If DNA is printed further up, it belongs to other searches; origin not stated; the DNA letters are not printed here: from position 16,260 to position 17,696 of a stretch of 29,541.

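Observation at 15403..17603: beta-RFAP-synthase-like GHMP enzyme co-transcribed with a phenol-type porin from a -24/-12 promoter, next to the carboxylase locus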

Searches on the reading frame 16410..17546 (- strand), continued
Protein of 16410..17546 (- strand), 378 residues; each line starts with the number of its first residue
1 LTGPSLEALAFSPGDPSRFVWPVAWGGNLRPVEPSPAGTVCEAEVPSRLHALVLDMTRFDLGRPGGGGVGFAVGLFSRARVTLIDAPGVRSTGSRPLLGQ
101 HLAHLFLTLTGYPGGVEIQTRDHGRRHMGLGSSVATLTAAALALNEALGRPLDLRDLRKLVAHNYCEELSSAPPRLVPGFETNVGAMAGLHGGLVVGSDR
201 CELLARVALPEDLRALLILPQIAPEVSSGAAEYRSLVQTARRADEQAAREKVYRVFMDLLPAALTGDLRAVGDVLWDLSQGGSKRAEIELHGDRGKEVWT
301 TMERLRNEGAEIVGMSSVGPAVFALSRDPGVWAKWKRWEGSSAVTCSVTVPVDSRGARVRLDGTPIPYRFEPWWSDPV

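Call 37: find_encoding_contigs(protein=P0065, flank=10000, max_places=3)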
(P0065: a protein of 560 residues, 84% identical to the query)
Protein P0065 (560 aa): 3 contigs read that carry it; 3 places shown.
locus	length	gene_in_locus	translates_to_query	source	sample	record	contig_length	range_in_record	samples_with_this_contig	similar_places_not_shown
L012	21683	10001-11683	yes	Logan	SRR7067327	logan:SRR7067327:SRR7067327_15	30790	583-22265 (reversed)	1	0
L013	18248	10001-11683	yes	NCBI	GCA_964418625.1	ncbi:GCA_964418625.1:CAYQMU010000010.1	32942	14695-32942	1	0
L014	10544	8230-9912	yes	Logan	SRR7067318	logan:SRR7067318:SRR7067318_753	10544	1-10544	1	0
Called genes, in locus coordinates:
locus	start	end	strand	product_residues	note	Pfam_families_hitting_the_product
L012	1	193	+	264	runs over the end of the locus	-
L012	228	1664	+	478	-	PF00989:PAS (faint), PF00158:Sigma54_activat, PF14532:Sigma54_activ_2, PF07724:AAA_2 (weak), PF07728:AAA_5 (weak), PF25601:AAA_lid_14, PF02954:HTH_8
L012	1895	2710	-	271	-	PF02110:HK, PF01256:Carb_kinase (weak), PF08543:Phos_pyr_kin (weak)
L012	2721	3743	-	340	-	PF00586:AIRS, PF02769:AIRS_C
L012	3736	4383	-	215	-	PF02581:TMP-TENI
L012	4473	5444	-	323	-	PF13379:NMT1_2, PF09084:NMT1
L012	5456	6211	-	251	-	PF00528:BPD_transp_1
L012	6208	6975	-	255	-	PF00005:ABC_tran, PF13191:AAA_16 (weak), PF13304:AAA_21 (faint)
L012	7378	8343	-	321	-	PF00126:HTH_1, PF03466:LysR_substrate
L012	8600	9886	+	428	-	PF06792:UPF0261, PF23189:UPF0261_C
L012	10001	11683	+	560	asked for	PF27448:Rph_4th, PF00391:PEP-utilizers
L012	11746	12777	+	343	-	PF01326:PPDK_N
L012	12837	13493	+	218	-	-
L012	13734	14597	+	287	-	-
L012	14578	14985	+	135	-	-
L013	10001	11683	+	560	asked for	PF27448:Rph_4th, PF00391:PEP-utilizers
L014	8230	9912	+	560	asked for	PF27448:Rph_4th, PF00391:PEP-utilizers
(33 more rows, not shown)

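Call 38: search_solved_structures(query=A1, max_evalue=0.001, show_alignments=5)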
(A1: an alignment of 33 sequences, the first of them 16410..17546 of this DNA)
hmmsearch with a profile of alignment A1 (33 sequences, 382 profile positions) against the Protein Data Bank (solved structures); distinct sequences matched with E-value up to 0.001: 8.
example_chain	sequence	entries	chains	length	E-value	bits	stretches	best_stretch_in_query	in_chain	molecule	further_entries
8ap0_AAA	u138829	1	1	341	6.6e-14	54.8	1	210-361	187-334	Beta-ribofuranosylaminobenzene 5'-phosphate synthase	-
8aoz_AAA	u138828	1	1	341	7.5e-14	54.6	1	210-361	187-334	Beta-ribofuranosylaminobenzene 5'-phosphate synthase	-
6yqq_A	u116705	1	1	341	8.4e-14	54.4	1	210-361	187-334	ForT-PRPP complex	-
4p52_A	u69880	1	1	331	1.8e-10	43.5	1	97-232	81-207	Homoserine kinase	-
4rpf_A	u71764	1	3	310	2.3e-07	33.2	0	104-166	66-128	Homoserine kinase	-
2v2q_A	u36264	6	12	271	3.9e-05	25.9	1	108-168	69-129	4-DIPHOSPHOCYTIDYL-2-C-METHYL-D-ERYTHRITOL KINASE | 4-DIPHOSPHOCYTIDYL-2C-METHYL-D-ERYTHRITOL KINASE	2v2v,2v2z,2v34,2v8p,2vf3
6mde_A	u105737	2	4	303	0.00035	22.8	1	73-165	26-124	Mevalonate kinase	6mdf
4hac_A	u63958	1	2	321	0.0004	22.6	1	73-165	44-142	Mevalonate kinase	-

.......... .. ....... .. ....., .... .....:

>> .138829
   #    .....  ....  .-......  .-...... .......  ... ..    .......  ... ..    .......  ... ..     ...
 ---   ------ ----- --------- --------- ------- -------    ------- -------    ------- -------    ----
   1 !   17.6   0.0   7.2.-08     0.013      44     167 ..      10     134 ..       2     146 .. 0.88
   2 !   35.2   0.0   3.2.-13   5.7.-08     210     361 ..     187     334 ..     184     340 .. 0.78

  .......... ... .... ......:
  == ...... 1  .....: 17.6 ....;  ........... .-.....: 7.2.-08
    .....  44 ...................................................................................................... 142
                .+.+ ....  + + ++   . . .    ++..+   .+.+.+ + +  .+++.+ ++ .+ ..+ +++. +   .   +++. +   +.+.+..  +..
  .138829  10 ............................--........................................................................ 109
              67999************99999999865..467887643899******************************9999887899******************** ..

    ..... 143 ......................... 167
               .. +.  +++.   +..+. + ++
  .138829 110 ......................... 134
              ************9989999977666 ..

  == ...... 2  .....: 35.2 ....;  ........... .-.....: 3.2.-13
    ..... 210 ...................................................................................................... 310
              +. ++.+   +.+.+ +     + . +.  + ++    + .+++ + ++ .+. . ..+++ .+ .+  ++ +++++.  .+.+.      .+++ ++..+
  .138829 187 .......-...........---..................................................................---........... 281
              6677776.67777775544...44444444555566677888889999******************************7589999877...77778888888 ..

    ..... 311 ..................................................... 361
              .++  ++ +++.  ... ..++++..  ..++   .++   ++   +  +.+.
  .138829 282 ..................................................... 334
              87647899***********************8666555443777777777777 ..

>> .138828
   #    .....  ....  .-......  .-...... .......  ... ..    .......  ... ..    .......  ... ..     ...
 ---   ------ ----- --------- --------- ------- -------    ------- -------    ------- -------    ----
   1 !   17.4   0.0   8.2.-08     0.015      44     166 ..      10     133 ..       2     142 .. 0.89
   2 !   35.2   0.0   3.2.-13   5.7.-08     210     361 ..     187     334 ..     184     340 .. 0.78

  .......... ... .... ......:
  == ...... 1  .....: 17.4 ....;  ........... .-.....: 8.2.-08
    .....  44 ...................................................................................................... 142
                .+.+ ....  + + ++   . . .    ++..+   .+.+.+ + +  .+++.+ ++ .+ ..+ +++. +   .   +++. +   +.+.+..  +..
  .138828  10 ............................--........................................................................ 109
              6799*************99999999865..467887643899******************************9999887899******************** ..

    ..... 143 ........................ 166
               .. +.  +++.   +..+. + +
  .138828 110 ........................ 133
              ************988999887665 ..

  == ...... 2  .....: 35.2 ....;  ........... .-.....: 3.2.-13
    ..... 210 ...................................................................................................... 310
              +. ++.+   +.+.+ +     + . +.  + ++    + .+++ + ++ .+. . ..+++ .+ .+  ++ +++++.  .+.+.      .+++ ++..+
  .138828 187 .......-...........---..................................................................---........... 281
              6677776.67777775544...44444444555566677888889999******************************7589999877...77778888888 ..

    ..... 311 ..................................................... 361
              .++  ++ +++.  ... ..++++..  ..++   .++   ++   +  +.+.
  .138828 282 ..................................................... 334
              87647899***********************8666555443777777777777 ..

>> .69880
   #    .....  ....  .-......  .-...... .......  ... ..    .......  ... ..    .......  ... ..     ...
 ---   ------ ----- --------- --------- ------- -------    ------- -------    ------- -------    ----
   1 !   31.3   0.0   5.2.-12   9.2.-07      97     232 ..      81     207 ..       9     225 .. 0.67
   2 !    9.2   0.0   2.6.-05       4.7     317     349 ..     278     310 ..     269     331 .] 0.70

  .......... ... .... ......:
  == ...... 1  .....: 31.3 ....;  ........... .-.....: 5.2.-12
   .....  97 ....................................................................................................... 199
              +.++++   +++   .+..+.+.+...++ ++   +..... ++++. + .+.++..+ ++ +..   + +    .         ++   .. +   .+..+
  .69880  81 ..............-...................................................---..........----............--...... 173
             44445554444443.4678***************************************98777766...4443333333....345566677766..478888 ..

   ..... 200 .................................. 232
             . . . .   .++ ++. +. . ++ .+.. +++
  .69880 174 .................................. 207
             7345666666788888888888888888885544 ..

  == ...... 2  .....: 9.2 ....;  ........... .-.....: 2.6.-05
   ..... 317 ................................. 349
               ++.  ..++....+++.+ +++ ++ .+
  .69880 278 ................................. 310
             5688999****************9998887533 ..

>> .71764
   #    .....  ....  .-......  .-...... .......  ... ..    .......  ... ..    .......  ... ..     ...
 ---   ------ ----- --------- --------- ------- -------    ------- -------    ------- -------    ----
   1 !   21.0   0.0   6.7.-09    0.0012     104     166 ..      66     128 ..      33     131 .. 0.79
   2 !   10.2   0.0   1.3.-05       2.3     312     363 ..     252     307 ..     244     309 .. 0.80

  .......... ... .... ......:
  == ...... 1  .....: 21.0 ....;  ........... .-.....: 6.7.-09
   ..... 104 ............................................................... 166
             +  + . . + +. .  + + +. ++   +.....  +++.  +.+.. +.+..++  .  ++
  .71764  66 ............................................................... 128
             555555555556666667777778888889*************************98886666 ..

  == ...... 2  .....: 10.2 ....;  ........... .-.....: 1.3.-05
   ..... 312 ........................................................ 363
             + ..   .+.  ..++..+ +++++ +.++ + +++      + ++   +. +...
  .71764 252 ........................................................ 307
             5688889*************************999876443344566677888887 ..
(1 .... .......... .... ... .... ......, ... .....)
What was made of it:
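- The acidic CEE...FET motif looks kinase-like (call 38).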

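Call 47: find_related_loci(query=A1, collection=genome_contigs, flank=10000)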
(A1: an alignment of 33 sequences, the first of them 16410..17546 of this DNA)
Query A1 (378 aa) in genome_contigs; peptide patterns used: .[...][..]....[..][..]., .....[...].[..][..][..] (x = any residue, [..] = any of these).
600 stretches matched a pattern (row limit reached: there are more); 239 encode a relative of the query (tblastn E <= 1e-3); the best 80 are kept; 80 distinct loci.
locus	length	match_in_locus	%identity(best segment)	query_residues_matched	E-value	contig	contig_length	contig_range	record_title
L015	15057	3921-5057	96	1-378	0e+0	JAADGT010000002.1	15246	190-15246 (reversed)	MAG: Deltaproteobacteria bacterium isolate M_MetaBat.128 contig-127_6081, whole genome shotgun sequence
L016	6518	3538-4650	61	7-377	2e-139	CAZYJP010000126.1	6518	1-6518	MAG TPA_asm: uncultured Thermodesulfobacteriota bacterium isolate SRP217488_co1_45 genome assembly, contig: NODE_11927_l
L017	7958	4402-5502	63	11-377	8e-138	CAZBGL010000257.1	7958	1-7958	MAG TPA_asm: uncultured Thermodesulfobacteriota bacterium isolate binchicken_co219_402 genome assembly, contig: k141_860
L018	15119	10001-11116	61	11-377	6e-136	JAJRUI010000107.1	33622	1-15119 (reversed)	MAG: Deferrisomatales bacterium isolate Dive96_bin10.171 k141_3669125, whole genome shotgun sequence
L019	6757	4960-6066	59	9-377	6e-133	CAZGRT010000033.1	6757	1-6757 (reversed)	MAG TPA_asm: uncultured Thermodesulfobacteriota bacterium isolate binchicken_co254_62 genome assembly, contig: k141_1213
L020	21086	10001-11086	49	11-374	2e-111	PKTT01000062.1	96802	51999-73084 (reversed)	MAG: Deltaproteobacteria bacterium isolate BM512 sc_103, whole genome shotgun sequence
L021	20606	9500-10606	59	9-377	1e-131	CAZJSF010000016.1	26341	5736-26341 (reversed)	MAG TPA_asm: uncultured Thermodesulfobacteriota bacterium isolate binchicken_co176_137 genome assembly, contig: NODE_881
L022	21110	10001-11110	41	11-373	4e-88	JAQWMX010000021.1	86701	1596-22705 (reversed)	MAG: Gammaproteobacteria bacterium isolate cluster2_bin.163 k141_1510257, whole genome shotgun sequence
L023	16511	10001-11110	40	11-373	2e-86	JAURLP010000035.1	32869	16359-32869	MAG: Gammaproteobacteria bacterium isolate SFB_Oligo_Co_134 k141_4243019, whole genome shotgun sequence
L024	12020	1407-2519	41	10-373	6e-85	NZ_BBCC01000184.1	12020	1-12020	Desulfosarcina cetonica JCM 12296, whole genome shotgun sequence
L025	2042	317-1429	39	11-373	1e-86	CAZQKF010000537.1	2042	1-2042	MAG TPA_asm: uncultured Desulfobulbus sp. isolate SRP128015_co1_160 genome assembly, contig: NODE_118846_length_2042_cov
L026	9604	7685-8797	40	11-373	2e-82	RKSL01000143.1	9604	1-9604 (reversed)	MAG: Candidatus Desulfobulbus rimicarensis isolate DR15 JLJ-DNA_1_114_contig_13315, whole genome shotgun sequence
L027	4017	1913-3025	39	11-373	2e-82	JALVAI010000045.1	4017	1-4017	MAG: Desulfobulbaceae bacterium isolate 132-544_metabat2_scaf2bin.068 132-544_scaffold_13306_c1, whole genome shotgun se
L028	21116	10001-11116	43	11-375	7e-82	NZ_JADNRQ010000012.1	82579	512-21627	Desulfallas sp. Bu1-1 NODE_12_length_82579_cov_46.522474, whole genome shotgun sequence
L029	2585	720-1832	39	11-373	7e-83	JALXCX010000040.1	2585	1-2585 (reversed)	MAG: Desulfobulbaceae bacterium isolate T2_metabat2_scaf2bin.208 T2_NODE_119528_length_2585_cov_7.782343, whole genome s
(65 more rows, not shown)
